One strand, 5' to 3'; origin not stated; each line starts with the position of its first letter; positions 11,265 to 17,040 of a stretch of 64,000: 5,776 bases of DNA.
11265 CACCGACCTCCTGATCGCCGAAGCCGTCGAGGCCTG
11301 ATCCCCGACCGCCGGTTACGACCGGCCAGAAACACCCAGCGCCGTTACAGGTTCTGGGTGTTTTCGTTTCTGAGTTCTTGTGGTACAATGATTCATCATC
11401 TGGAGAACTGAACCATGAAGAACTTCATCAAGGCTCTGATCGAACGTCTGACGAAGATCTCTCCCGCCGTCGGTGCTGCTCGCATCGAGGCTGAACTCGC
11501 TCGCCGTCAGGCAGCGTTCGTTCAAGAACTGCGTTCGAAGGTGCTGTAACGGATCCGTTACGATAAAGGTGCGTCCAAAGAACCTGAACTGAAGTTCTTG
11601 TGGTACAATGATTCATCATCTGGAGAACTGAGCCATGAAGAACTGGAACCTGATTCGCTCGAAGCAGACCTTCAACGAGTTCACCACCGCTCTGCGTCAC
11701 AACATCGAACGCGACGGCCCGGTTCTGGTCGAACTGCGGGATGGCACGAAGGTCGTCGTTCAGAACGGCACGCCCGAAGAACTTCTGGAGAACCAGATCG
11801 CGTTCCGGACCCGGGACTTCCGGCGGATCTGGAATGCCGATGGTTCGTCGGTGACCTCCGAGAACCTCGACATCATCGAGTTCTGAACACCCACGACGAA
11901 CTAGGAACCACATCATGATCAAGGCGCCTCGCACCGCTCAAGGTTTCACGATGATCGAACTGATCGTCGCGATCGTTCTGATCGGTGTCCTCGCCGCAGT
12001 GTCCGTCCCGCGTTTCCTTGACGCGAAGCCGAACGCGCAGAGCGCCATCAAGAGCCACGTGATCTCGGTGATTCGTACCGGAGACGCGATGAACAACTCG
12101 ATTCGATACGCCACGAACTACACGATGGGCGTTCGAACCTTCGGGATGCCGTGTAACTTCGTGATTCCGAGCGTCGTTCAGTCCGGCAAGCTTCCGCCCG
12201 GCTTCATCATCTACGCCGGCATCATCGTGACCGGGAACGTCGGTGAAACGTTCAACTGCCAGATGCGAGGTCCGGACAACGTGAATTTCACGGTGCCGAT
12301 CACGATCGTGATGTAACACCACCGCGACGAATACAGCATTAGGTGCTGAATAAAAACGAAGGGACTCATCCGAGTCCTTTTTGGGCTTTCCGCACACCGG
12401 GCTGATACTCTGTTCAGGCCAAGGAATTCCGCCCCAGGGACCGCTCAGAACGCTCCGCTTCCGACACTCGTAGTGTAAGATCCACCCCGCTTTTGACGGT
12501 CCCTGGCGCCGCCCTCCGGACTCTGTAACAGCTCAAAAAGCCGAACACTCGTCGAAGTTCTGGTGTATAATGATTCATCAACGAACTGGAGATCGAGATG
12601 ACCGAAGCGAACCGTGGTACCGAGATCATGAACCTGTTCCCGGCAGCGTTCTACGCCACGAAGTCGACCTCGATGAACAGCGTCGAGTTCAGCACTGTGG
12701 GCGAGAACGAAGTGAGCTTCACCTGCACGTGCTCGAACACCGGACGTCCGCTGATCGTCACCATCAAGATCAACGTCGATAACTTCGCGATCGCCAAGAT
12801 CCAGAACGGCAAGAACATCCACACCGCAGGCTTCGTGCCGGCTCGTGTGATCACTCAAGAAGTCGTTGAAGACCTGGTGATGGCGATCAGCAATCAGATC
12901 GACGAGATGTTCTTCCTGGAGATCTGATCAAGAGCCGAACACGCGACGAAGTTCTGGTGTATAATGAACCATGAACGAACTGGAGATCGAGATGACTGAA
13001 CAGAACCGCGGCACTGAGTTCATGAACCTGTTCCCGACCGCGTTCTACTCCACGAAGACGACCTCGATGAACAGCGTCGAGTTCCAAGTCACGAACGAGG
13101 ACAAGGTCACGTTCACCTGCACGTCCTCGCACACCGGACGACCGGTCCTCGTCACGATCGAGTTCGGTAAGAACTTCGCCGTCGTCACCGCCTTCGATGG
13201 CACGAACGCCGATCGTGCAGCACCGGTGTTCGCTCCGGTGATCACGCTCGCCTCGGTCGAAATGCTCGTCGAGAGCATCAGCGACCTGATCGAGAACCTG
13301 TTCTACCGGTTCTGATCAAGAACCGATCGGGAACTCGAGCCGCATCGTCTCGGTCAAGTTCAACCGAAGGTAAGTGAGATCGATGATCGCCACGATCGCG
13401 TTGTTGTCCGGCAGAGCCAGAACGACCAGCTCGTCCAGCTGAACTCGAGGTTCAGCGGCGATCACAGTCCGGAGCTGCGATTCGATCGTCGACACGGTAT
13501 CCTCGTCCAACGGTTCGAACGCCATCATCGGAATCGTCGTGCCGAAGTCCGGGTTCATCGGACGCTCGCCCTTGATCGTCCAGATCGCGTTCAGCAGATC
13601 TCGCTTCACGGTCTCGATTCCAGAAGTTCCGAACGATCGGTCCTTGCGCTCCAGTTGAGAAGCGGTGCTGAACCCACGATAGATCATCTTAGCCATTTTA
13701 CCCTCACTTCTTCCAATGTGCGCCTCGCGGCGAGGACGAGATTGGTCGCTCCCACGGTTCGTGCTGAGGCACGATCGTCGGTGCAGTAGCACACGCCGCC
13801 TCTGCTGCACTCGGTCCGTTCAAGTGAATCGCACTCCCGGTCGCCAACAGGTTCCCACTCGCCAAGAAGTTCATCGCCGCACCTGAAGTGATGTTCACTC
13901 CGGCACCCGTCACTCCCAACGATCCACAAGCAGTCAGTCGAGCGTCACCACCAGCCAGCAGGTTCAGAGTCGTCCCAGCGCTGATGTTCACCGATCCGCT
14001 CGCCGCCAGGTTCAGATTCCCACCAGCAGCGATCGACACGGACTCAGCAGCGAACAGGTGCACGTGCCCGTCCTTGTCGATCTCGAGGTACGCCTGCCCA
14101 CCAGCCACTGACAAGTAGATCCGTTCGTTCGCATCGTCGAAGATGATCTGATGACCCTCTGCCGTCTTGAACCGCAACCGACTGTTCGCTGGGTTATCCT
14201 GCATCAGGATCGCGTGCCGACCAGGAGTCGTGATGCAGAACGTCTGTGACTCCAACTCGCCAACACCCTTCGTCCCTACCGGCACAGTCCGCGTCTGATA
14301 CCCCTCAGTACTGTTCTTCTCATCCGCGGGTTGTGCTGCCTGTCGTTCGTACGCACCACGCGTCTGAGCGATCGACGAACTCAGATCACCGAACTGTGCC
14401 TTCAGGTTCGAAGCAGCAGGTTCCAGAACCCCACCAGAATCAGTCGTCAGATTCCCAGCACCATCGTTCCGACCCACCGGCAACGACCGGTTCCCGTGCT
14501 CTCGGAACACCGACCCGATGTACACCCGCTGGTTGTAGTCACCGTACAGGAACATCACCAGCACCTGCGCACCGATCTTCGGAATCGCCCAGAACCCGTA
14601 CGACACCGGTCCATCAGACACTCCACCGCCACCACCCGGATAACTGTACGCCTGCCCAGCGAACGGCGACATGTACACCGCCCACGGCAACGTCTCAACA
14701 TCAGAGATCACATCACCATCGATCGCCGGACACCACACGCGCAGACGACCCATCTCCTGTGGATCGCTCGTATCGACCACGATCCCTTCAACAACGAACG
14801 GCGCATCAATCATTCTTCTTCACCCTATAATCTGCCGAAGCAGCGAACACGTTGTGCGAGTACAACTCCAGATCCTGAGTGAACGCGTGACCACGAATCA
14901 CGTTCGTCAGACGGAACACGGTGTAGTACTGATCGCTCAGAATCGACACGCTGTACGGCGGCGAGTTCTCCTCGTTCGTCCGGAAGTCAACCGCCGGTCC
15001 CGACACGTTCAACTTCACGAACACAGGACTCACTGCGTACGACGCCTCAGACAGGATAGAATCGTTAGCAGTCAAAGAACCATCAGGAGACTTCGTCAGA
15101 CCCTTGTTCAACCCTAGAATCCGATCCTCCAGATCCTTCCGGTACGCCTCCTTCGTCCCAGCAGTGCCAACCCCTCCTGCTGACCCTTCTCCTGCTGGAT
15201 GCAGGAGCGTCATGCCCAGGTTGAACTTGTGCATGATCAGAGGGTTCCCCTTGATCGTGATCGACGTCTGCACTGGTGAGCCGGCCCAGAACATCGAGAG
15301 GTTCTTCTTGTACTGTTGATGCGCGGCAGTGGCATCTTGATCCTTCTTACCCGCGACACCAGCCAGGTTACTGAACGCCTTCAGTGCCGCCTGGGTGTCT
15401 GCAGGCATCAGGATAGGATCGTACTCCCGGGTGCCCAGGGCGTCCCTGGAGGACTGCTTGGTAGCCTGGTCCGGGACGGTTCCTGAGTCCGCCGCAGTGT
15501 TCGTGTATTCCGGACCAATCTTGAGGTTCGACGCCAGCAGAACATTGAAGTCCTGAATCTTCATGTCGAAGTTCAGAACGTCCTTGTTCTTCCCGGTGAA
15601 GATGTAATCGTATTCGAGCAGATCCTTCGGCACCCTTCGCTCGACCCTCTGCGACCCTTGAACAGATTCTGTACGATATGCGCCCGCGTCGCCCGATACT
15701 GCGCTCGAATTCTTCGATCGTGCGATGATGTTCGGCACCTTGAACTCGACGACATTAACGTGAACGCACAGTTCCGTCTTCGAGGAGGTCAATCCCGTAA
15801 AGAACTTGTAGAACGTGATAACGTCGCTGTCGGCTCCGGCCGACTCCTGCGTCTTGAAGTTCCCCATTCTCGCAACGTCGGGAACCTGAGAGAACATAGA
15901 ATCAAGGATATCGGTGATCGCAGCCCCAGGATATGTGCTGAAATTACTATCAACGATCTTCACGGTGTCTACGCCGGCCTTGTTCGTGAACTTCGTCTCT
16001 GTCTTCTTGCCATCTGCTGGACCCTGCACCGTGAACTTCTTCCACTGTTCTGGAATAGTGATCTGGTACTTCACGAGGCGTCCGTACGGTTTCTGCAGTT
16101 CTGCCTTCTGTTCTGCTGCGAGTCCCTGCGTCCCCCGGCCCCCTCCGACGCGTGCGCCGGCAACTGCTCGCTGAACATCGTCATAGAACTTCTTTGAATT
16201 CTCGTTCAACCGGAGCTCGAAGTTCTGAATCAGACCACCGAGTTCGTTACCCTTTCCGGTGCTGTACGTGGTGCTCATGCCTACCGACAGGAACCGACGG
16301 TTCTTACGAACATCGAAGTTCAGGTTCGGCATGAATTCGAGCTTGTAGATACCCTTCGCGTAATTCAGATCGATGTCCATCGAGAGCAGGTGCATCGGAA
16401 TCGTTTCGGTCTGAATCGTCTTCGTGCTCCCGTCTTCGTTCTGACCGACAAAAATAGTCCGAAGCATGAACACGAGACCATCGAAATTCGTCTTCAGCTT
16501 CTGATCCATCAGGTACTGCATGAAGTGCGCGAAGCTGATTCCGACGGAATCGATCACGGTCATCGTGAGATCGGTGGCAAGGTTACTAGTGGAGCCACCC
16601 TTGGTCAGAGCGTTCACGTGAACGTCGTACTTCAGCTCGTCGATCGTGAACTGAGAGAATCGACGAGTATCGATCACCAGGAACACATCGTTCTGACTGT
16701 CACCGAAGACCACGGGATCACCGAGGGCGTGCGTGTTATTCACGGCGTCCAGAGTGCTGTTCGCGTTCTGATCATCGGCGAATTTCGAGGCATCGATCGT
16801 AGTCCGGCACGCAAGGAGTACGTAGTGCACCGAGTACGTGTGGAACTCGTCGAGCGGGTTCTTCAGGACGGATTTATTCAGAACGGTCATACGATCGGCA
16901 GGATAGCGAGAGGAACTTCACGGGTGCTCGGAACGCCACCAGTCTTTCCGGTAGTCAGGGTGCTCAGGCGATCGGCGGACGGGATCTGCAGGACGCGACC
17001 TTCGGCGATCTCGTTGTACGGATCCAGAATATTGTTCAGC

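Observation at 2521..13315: Cassette-like early array: each small gene carries its own copy of a repeated promoter/leader module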

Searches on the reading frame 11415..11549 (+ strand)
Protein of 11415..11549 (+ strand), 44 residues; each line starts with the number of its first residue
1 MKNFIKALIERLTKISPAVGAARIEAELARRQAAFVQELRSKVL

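Call 49: search_protein_families(library=phrogs, proteins=[window:11415-11549:+], max_evalue=0.01)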
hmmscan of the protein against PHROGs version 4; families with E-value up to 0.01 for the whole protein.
window:11415-11549:+ (44 aa): 0 families

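Call 65: find_encoding_contigs(protein=window:11415-11549:+, flank=10000, max_places=10)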
Protein window:11415-11549:+ (44 aa): 2 contigs read that carry it; 1 place shown.
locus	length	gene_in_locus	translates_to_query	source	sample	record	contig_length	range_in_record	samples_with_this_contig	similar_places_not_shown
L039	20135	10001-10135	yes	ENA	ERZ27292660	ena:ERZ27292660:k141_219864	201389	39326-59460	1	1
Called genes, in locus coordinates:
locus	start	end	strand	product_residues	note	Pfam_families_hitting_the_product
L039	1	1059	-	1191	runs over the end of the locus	PF27647:DUF8360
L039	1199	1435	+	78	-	-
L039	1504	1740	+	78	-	-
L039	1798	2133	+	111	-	-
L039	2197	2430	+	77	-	-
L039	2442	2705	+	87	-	-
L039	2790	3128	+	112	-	-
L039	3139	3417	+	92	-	-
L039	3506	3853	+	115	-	-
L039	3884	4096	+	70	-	-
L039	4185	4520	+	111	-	-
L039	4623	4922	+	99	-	PF23835:DUF7205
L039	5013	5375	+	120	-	-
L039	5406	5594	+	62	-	-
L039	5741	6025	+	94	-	-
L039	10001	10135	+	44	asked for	-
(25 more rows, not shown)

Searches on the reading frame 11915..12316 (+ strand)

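Call 49: search_protein_families(library=phrogs, proteins=[window:11915-12316:+], max_evalue=0.01)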
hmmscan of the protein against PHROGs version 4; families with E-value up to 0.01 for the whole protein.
window:11915-12316:+ (133 aa): 5 families
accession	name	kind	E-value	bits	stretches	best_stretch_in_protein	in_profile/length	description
phrog_11596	-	unknown function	3.6e-10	40.9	1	8-75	5-63/187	-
phrog_3433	-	moron, auxiliary metabolic gene and host takeover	2.8e-08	35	1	4-50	15-62/127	pilin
phrog_13280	-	unknown function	2.3e-06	28.4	1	8-38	3-33/67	-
phrog_27437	-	unknown function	9.1e-06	26.9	1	8-45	7-44/140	-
phrog_11263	-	unknown function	1.9e-05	25.3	1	9-36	2-29/72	-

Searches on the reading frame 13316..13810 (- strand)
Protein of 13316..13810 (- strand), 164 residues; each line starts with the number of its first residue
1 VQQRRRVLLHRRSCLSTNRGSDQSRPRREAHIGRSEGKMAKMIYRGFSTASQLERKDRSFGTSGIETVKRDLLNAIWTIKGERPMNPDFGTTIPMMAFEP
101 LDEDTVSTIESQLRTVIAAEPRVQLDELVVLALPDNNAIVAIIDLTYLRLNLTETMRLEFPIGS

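Call 60: find_related_loci(query=window:13316-13810:-, collection=metagenome_contigs, flank=10000)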
Query window:13316-13810:- (164 aa) in metagenome_contigs; peptide patterns used: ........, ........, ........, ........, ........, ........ (x = any residue, [..] = any of these).
568 stretches matched a pattern; 3 encode a relative of the query (tblastn E <= 1e-3); 3 distinct loci.
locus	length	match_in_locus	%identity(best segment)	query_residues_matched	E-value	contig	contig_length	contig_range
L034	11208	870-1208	34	43-155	6e-9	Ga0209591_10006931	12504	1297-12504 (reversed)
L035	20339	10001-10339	34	43-155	6e-9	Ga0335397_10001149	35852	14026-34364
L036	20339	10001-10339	34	43-155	9e-9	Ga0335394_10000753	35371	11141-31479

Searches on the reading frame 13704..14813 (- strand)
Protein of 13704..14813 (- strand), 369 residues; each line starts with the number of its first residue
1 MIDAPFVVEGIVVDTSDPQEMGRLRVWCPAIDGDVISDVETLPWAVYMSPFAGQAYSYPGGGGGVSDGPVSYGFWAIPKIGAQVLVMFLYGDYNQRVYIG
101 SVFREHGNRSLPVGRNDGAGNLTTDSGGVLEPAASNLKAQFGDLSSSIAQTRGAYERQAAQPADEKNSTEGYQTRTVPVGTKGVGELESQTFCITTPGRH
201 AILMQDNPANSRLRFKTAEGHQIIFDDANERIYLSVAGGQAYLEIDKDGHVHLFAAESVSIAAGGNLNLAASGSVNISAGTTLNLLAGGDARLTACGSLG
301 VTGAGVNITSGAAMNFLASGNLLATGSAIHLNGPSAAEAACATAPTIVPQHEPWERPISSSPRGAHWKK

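Call 12: search_protein_families(library=pfam, proteins=[window:13704-14813:-], max_evalue=0.01)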
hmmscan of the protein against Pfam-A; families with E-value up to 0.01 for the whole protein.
window:13704-14813:- (369 aa): 3 families
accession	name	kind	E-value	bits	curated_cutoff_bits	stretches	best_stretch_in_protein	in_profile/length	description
PF04717.18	Phage_base_V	-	5.6e-12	46.3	23.8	2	9-56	2-44/75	Type VI secretion system/phage-baseplate injector OB domain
PF10106.14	DUF2345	-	0.00041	20.6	30.7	1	248-294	27-74/151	Uncharacterized protein conserved in bacteria (DUF2345)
PF06890.18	Phage_Mu_Gp45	-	0.0088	16.4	24.1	0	71-100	34-63/68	Bacteriophage Mu Gp45, N-terminal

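Call 13: search_protein_families(library=phrogs, proteins=[window:13704-14813:-], max_evalue=0.001)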
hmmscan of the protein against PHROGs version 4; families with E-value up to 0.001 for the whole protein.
window:13704-14813:- (369 aa): 5 families
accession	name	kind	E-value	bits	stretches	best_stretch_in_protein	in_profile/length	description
phrog_13211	-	tail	3.3e-25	89.3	2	4-113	18-126/887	baseplate hub subunit and tail lysozyme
phrog_430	-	tail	2.4e-12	47.1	1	9-102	22-105/868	baseplate hub subunit and tail lysozyme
phrog_9992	-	tail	2.2e-08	35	1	226-324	114-188/228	baseplate assembly protein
phrog_4011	-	tail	1.9e-05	24.9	0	238-309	187-259/315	baseplate protein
phrog_27932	-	tail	0.0005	19.4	1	238-306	580-648/855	baseplate hub subunit and tail lysozyme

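Call 15: find_related_loci(query=window:13704-14813:-, collection=viral_contigs, flank=10000)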
Query window:13704-14813:- (369 aa) in viral_contigs; peptide patterns used: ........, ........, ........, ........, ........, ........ (x = any residue, [..] = any of these).
17 stretches matched a pattern; 12 encode a relative of the query (tblastn E <= 1e-3); 12 distinct loci.
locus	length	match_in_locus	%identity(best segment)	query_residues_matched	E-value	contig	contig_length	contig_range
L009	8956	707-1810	61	2-368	3e-154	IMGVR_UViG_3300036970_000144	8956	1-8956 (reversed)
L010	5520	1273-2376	61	2-368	8e-156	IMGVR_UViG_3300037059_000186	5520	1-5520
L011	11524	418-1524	60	2-369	7e-154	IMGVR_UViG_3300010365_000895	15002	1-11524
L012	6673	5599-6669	61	2-357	5e-150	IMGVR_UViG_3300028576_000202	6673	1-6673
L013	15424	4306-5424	60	1-368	6e-149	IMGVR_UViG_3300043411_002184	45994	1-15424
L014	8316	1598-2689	58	1-368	2e-143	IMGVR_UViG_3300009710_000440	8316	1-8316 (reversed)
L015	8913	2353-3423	57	8-368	6e-136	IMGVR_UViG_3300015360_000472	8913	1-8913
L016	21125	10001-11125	55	8-368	8e-130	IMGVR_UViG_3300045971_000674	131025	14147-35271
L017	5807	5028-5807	59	8-272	6e-102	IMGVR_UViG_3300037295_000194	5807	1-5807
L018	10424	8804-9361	29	208-355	3e-17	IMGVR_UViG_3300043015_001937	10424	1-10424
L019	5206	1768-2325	29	208-355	3e-17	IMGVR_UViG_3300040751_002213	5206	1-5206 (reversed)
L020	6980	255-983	23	186-355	2e-13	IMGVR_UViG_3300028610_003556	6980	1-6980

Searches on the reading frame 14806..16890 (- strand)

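Call 12: search_protein_families(library=pfam, proteins=[window:14806-16890:-], max_evalue=0.01)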
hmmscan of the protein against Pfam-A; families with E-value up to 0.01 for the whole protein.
window:14806-16890:- (694 aa): 0 families

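Call 13: search_protein_families(library=phrogs, proteins=[window:14806-16890:-], max_evalue=0.001)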
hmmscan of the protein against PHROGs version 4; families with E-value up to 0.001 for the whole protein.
window:14806-16890:- (694 aa): 1 family
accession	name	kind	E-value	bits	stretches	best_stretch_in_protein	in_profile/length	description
phrog_11190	-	head and packaging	5.4e-10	39.1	1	10-475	84-491/753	virion structural protein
